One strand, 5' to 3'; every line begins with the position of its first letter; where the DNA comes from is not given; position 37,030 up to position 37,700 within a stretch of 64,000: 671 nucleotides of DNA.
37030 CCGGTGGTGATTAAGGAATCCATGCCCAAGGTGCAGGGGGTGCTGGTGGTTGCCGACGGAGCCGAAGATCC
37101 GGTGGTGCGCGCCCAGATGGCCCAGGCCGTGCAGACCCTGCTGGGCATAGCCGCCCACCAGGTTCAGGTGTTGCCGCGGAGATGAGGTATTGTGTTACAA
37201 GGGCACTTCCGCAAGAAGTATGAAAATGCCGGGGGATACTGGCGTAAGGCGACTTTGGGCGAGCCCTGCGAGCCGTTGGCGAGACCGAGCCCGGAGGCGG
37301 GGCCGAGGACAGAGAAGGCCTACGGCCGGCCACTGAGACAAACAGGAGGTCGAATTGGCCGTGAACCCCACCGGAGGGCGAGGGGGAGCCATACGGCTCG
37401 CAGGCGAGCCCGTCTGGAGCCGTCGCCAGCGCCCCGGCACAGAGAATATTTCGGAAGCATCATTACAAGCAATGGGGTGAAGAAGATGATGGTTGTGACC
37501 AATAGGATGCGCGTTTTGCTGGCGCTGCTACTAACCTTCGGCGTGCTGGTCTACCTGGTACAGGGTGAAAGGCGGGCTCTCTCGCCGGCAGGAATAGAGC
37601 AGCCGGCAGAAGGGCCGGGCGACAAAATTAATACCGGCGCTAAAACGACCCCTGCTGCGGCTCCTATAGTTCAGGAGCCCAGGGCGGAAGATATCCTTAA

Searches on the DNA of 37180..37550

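Call 8: search_rna_families(source=window, start=37180, end=37550, threshold=evalue, max_evalue=10, show_alignments=3)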
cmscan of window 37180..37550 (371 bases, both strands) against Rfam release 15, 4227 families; matches with E-value up to 10: 3.
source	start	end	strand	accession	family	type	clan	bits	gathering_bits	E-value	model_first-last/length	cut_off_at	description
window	37250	37299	+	RF03169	c-di-GMP-II-GAG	Cis-reg; riboswitch;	CL00127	24.8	40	0.012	1-86/86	no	c-di-GMP-II-GAG riboswitch aptamer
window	37363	37473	-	RF01872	MEG3_2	Gene; lncRNA;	-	15.1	60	1.4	1-105/105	no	Maternally expressed 3 conserved region 2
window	37298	37372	+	RF03001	leuA-Halobacteria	Cis-reg;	-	12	47.9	5.5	1-53/53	no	leuA-Halobacteria RNA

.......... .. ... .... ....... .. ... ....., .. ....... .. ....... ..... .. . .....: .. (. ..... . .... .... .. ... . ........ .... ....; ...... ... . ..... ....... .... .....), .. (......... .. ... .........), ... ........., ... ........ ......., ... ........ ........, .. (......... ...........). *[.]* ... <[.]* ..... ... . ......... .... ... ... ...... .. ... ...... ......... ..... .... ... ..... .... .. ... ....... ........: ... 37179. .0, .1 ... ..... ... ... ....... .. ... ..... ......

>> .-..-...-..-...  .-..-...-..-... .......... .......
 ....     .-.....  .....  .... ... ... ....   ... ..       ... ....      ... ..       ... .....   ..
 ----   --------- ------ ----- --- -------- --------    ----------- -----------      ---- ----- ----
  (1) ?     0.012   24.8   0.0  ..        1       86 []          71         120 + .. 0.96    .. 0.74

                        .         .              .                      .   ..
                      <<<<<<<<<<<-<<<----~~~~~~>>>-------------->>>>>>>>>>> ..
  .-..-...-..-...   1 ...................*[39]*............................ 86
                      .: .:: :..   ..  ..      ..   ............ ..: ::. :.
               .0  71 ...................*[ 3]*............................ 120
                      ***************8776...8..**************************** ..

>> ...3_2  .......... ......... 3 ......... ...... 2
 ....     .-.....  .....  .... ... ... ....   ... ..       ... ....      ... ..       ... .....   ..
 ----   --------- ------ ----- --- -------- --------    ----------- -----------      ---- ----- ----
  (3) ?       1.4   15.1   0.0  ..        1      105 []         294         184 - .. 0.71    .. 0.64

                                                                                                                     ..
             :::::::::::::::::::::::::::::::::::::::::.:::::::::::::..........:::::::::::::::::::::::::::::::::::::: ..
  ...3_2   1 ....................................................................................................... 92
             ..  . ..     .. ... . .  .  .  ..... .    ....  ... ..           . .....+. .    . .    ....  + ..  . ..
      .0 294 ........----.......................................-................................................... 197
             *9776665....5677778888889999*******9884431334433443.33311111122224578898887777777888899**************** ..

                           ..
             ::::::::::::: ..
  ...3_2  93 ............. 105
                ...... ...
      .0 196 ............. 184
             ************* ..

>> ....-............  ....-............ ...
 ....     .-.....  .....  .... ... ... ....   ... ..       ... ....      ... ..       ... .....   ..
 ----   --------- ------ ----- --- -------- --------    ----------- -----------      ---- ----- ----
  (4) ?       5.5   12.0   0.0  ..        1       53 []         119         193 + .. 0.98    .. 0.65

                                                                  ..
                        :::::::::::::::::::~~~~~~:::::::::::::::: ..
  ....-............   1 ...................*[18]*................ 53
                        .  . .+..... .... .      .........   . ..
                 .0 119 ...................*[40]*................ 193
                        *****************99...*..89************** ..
